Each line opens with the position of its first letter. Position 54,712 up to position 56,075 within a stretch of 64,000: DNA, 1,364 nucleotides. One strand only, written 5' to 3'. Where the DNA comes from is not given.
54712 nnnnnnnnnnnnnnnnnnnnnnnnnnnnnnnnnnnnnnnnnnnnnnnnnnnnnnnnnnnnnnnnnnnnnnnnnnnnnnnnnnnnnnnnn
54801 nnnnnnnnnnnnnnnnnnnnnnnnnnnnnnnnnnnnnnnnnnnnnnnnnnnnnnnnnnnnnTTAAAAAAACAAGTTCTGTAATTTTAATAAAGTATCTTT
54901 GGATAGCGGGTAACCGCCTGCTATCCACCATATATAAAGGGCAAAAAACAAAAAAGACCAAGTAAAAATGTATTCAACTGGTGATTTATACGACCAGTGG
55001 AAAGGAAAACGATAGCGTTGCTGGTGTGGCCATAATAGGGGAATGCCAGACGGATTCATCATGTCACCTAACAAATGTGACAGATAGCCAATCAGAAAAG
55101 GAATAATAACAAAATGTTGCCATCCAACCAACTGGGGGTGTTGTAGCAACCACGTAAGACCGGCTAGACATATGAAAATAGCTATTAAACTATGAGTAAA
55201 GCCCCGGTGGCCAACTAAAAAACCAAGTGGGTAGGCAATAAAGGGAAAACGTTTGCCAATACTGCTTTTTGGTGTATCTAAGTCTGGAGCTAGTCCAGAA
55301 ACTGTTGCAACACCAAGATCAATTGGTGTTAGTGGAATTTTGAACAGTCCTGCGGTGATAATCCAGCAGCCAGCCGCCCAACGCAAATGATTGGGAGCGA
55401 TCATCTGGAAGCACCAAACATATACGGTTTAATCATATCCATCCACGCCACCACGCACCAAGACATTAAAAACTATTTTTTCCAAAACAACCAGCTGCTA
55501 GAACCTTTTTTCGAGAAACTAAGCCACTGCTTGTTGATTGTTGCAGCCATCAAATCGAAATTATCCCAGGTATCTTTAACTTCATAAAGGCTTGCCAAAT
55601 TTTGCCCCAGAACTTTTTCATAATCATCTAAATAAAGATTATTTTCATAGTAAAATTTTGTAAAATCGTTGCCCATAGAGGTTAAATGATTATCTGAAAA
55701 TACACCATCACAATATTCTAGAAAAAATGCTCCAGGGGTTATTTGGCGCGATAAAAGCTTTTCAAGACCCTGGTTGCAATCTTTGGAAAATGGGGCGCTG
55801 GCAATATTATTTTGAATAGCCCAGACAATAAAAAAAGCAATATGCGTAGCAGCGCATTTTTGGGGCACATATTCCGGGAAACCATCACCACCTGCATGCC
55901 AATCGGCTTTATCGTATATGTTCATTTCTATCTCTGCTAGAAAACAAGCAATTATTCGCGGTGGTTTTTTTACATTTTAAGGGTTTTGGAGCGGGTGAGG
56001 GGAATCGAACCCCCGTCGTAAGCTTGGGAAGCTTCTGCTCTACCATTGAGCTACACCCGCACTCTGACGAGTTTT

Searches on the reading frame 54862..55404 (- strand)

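Call 22: search_protein_families(library=pfam, proteins=[window:54862-55404:-], max_evalue=0.00001)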
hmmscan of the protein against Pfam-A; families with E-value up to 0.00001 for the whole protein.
window:54862-55404:- (180 aa): 1 family
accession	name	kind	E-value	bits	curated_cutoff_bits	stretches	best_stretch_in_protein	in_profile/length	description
PF04307.19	YdjM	-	2.7e-30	105.6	29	1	1-160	1-168/176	YdjM inner membrane protein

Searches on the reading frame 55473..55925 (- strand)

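Call 22: search_protein_families(library=pfam, proteins=[window:55473-55925:-], max_evalue=0.00001)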
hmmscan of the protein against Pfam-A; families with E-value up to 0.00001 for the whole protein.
window:55473-55925:- (150 aa): 1 family
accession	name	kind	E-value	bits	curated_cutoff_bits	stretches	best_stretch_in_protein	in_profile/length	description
PF25191.1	DUF7832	-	2e-33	115.4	27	1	3-116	1-115/115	Domain of unknown function (DUF7832)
